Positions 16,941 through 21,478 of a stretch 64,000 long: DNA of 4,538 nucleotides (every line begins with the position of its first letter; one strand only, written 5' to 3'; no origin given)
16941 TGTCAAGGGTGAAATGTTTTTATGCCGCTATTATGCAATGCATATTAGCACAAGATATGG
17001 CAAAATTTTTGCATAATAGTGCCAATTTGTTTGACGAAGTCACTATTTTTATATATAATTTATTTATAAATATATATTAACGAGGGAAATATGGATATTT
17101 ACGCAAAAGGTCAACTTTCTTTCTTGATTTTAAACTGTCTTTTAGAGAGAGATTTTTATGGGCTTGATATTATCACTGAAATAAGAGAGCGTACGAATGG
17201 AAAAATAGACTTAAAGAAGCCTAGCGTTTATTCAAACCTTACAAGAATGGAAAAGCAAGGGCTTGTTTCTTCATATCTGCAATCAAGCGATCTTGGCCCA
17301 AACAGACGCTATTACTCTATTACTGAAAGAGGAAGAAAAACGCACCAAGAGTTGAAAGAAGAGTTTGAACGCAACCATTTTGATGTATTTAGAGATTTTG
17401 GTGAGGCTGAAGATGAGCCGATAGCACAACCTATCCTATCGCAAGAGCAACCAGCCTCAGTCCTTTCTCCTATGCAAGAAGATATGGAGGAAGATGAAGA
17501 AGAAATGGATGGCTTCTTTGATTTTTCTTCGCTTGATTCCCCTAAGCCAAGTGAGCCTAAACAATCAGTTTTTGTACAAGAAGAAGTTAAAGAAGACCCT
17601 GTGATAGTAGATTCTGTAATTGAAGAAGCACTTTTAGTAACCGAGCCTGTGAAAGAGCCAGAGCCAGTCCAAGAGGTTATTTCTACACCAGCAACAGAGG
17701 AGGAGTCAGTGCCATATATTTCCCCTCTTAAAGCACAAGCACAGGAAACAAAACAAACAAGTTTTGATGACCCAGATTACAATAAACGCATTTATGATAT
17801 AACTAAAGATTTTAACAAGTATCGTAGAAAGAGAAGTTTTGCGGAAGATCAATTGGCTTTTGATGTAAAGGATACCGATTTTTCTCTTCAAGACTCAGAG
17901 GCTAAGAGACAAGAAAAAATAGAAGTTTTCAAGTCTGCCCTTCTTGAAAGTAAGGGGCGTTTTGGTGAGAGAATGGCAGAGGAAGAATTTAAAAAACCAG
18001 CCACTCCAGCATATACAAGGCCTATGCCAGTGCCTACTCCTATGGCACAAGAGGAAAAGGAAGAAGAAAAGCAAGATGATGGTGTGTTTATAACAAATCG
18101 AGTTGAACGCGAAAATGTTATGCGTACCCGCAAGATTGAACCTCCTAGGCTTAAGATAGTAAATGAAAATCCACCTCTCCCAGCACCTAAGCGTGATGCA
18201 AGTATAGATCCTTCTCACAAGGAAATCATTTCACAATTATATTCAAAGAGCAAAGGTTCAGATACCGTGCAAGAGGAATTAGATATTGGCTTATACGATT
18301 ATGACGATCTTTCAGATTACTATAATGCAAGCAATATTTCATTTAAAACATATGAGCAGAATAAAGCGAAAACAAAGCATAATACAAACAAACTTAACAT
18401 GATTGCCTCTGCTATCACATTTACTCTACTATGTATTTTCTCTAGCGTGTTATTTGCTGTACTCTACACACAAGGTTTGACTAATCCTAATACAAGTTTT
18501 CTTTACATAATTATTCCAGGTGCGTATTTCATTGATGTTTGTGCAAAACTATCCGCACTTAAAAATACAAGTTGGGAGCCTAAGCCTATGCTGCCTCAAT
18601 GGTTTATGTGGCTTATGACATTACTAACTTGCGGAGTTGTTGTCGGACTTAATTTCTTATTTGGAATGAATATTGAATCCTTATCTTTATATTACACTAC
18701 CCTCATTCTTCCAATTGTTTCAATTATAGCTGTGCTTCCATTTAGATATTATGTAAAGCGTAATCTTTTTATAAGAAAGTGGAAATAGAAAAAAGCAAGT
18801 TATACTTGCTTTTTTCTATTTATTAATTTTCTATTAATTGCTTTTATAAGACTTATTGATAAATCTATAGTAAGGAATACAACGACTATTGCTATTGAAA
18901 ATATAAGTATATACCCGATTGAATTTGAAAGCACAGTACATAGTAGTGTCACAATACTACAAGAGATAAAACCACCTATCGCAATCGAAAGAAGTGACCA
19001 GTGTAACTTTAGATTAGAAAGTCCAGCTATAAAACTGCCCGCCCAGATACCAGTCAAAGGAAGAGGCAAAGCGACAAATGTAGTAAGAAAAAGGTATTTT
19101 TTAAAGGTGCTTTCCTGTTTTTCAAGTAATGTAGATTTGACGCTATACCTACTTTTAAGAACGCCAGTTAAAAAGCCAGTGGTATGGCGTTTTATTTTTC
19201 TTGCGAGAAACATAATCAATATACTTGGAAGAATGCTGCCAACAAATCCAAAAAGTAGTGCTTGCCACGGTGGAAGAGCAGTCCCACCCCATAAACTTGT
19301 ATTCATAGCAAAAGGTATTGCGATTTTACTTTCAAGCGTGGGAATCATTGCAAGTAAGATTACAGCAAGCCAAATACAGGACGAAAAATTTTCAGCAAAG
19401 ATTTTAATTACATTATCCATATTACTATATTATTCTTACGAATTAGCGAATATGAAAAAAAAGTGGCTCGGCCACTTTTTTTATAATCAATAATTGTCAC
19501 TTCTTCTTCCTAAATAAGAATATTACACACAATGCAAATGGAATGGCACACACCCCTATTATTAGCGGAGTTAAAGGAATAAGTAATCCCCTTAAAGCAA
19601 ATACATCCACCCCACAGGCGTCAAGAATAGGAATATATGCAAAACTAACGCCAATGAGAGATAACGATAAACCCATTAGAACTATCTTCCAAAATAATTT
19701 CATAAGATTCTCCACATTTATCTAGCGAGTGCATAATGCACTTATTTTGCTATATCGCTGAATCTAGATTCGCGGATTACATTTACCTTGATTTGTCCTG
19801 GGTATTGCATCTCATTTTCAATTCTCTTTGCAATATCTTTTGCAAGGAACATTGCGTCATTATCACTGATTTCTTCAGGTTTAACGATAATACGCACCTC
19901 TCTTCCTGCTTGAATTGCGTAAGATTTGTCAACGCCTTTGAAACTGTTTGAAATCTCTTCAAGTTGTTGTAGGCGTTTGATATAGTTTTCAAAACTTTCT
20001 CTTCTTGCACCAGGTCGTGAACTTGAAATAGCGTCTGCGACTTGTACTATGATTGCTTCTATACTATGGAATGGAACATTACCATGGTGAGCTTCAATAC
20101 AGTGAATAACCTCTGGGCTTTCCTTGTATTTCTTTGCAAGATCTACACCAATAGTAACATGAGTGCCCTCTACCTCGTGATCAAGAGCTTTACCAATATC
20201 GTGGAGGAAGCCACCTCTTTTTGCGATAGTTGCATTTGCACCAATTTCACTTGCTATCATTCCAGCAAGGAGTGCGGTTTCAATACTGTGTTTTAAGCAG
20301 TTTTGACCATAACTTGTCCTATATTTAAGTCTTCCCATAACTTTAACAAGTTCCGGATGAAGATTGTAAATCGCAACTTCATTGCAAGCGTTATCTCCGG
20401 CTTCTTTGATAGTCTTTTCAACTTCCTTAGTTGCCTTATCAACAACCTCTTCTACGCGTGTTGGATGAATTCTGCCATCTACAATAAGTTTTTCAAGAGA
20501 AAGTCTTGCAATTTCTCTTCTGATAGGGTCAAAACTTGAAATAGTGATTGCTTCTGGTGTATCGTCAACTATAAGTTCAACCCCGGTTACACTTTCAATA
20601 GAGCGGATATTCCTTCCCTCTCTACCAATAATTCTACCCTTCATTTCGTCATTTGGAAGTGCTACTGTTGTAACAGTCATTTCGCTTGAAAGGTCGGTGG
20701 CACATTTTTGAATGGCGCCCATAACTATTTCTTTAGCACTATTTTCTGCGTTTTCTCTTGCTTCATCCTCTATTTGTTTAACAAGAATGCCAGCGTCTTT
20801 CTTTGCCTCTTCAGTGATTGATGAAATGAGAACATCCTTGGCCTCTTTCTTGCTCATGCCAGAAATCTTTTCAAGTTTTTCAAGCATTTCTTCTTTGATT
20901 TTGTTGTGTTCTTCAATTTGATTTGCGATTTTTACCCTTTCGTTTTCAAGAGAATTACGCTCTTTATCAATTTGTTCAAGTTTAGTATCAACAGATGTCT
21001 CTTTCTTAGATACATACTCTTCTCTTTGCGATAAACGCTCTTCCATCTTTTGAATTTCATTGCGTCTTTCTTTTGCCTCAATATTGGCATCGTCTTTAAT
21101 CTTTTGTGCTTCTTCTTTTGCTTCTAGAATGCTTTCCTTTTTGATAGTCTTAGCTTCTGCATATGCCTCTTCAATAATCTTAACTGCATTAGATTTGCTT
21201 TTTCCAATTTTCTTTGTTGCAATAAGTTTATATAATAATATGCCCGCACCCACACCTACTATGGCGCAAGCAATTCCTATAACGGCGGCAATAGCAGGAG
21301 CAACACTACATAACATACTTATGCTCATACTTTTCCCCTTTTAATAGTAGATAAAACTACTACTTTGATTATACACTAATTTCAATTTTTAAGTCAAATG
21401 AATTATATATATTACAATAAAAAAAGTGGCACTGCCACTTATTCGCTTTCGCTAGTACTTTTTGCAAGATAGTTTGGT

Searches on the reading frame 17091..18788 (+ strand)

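Call 64: search_protein_families(library=pfam, proteins=[window:17091-18788:+], max_evalue=0.00001)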
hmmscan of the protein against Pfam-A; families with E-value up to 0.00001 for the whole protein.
window:17091-18788:+ (565 aa): 1 family
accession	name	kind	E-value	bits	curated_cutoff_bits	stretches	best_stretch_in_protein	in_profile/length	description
PF03551.20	PadR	-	8.6e-19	67.8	27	1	13-86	1-74/75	Transcriptional regulator PadR-like family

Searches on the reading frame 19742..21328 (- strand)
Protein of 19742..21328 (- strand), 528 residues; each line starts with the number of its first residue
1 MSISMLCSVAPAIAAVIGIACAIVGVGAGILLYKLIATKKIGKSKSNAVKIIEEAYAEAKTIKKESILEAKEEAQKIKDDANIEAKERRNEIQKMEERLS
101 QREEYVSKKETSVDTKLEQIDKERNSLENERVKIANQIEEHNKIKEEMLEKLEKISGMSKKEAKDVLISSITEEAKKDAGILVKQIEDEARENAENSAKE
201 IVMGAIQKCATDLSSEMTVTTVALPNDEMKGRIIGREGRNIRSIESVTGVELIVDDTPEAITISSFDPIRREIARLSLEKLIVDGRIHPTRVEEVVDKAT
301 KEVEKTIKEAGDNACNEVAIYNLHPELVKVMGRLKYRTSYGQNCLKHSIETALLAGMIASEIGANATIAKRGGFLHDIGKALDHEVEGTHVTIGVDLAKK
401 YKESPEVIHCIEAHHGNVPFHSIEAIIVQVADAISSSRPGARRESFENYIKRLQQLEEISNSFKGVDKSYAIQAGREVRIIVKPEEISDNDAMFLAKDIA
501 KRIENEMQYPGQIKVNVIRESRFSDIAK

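Call 64: search_protein_families(library=pfam, proteins=[window:19742-21328:-], max_evalue=0.00001)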
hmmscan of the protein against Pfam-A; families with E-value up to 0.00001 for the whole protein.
window:19742-21328:- (528 aa): 3 families
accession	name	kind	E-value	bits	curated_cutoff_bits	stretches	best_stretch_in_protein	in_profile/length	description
PF12072.13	RNase_Y_N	-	1.6e-51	175.1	32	1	15-212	3-200/201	RNase Y N-terminal region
PF01966.28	HD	-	7.6e-18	65.3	22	1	346-435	3-114/116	HD domain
PF00013.35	KH_1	-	5.9e-09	36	21.5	1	221-276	3-62/66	KH domain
